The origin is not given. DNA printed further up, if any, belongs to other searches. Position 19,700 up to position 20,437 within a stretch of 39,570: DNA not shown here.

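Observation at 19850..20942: Orphan contractile-tail tube gene paired with a small multi-TM protein, inserted between mgtC-like and lysS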

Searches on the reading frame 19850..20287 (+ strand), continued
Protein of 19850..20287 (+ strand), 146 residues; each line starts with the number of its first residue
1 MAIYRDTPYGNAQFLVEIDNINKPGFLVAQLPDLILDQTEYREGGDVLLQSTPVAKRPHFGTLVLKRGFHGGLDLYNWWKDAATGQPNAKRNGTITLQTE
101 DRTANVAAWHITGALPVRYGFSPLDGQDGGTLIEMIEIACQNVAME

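Call 80: search_protein_families(library=pfam, proteins=[L038:6930-8525:+, L038:8548-9642:+, L038:11193-13109:-, L049:87-1103:-, L049:2860-3327:+, L049:3638-4969:+, L056:8381-9436:-, L056:11016-13208:-, L014:11303-12676:+, L014:9088-9693:+], max_evalue=0.0001)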
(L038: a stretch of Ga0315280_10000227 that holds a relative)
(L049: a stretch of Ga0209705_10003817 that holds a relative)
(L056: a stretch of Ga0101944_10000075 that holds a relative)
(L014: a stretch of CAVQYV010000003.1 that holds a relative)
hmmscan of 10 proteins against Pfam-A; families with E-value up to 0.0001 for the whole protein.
L038:6930-8525:+ (532 aa): 0 families

L038:8548-9642:+ (365 aa): 1 family
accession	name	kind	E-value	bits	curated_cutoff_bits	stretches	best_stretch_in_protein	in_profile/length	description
PF01208.23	URO-D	-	2.8e-24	86.2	23.9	1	150-361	136-343/346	Uroporphyrinogen decarboxylase (URO-D)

L038:11193-13109:- (639 aa): 0 families

L049:87-1103:- (339 aa): 1 family
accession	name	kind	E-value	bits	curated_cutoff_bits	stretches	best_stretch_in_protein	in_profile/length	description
PF00206.25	Lyase_1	-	9.5e-31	107.8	27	1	96-302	101-308/312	Lyase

L049:2860-3327:+ (156 aa): 1 family
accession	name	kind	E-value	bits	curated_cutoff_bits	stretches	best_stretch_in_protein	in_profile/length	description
PF00027.35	cNMP_binding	-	7.5e-18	64.7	27.5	1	32-115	4-87/89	Cyclic nucleotide-binding domain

L049:3638-4969:+ (444 aa): 2 families
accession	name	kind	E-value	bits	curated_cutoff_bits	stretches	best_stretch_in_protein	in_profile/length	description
PF00587.30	tRNA-synt_2b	-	2.9e-33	115.8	29.3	1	239-419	5-179/179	tRNA synthetase class II core domain (G, H, P, S and T)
PF02403.27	Seryl_tRNA_N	-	7.2e-30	103.9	28.2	1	22-128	1-108/108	Seryl-tRNA synthetase N-terminal domain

L056:8381-9436:- (352 aa): 0 families

L056:11016-13208:- (731 aa): 4 families
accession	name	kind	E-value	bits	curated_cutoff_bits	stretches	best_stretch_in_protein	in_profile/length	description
PF00128.31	Alpha-amylase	-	2.6e-21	76.8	22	1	221-398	15-197/446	Alpha amylase, catalytic domain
PF21156.3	ISOA1-3_C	-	3.9e-14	53.2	27.3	1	636-714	2-78/106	Isoamylase 1-3, C-terminal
PF02922.24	CBM_48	-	9.1e-13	48.8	22.4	1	61-153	1-83/83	Carbohydrate-binding module 48 (Isoamylase N-terminal domain)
PF21331.3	Isoamylase_C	-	8.2e-05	23.5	27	0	649-728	21-106/107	Isoamylase, C-terminal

L014:11303-12676:+ (458 aa): 2 families
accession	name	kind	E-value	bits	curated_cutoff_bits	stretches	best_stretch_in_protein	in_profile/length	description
PF13480.13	Acetyltransf_6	-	8e-24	84.9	22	1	199-325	3-137/143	Acetyltransferase (GNAT) domain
PF02388.22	FemAB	-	2.2e-19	70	24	2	54-153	6-106/406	FemAB family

L014:9088-9693:+ (202 aa): 1 family
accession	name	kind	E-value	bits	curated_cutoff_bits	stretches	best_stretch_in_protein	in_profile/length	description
PF05096.18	Glu_cyclase_2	-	1.3e-56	192.3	22.3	1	50-196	19-165/249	Glutamine cyclotransferase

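Call 82: search_dna_similar(query=window:19850-20287:+, collection=plasmids, mode=protein, max_rows=8)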
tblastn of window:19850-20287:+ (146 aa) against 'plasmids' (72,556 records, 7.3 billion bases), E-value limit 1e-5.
Records with a match: 17; places in all: 22; records where one place covers at least 80% of the query: 15.
Best place of each record, by identity: <60% 17.
By first word of the organism name: Cereibacter 3; Rhodococcus 2; Burkholderia 1; Paenibacillus 1; Ralstonia 1; Haloferax 1; Rhizobium 1; Nostoc 1; Paraburkholderia 1; Halogeometricum 1; and 4 more.
By predicted mobility (MOB-suite, as given by PLSDB): non-mobilizable 11; conjugative 3; mobilizable 3.
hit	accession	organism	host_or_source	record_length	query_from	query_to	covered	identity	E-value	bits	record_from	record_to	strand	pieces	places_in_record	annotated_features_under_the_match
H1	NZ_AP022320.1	Burkholderia sp. THE68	Togo hemipterus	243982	2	143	97%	32.4%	3e-13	72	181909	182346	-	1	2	phage tail protein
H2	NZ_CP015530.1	Rhodococcus sp. WB1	soil,PCBs contaminated soil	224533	5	143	95%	32.4%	9e-11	66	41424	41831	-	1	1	phage tail protein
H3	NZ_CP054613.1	Paenibacillus cellulosilyticus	cell culture,soil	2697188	5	143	95%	32.1%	2e-10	64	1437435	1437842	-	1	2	none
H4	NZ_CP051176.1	Ralstonia solanacearum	Whole organism,tomato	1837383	5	139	92%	32.4%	6e-10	63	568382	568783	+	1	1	none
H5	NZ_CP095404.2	Rhodococcus opacus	Whole organism,nitrophenolics and ...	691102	1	146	100%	29.9%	5e-6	52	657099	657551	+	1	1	phage tail protein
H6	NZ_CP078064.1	Haloferax larsenii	Cell culture,Salt Lake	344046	1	141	97%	30.8%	6e-9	60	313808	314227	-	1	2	phage tail protein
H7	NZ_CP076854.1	Rhizobium sp. WYJ-E13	Curcuma wenyujin Y.H. Chen et C. ...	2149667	2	139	95%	30.4%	9e-8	57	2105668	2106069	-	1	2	none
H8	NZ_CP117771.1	Nostoc sp. UHCC 0926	whole organism,lichen surface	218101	5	144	96%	29.3%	5e-8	57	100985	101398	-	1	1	phage tail protein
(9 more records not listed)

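Call 83: search_dna_similar(query=window:19850-20287:+, collection=phages, mode=protein, max_rows=8)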
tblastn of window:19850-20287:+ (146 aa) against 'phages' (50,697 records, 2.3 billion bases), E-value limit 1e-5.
No match.

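Call 96: list_cluster_members(proteins=[P0011, P0012, P0018, P0009, P0015, P0007, P0023, P0022])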
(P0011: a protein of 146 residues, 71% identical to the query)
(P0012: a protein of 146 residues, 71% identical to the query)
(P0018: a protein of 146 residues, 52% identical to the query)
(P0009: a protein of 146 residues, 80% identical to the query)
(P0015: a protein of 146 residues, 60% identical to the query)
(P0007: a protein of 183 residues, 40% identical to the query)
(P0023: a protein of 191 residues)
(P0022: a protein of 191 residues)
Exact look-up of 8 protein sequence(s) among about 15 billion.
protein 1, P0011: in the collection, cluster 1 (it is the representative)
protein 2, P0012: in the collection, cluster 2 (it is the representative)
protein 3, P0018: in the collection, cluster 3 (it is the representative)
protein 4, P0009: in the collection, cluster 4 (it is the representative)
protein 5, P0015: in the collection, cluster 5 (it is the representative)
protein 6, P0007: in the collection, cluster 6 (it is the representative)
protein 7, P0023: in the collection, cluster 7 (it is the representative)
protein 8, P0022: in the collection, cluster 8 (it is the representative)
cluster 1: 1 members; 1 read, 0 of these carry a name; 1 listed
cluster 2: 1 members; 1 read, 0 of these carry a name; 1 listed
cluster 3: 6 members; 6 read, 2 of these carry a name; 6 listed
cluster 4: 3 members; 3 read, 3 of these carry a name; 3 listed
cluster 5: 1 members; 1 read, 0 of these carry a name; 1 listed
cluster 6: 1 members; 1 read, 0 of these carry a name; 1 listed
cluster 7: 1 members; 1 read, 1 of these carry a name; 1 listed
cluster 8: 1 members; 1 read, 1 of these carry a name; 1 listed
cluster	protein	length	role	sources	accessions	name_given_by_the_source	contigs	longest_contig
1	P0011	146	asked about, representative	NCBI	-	-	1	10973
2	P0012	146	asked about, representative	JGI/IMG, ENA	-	-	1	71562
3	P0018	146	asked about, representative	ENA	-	-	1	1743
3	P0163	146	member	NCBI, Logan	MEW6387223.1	MAG: phage tail protein [Thermodesulfobacteriota bacterium]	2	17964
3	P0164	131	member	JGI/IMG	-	phage tail-like protein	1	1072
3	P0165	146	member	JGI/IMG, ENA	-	-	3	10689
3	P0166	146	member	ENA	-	-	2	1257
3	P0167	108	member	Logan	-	-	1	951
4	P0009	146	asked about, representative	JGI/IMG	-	phage tail-like protein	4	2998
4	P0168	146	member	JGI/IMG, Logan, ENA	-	phage tail-like protein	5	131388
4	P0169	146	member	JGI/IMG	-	phage tail-like protein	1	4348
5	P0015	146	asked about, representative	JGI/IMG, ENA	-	-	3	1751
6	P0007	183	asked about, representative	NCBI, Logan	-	-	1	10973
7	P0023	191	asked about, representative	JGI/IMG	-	hypothetical protein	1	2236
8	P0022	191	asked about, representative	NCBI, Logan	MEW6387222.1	MAG: hypothetical protein AB1491_06880 [Thermodesulfobacteriota bacterium]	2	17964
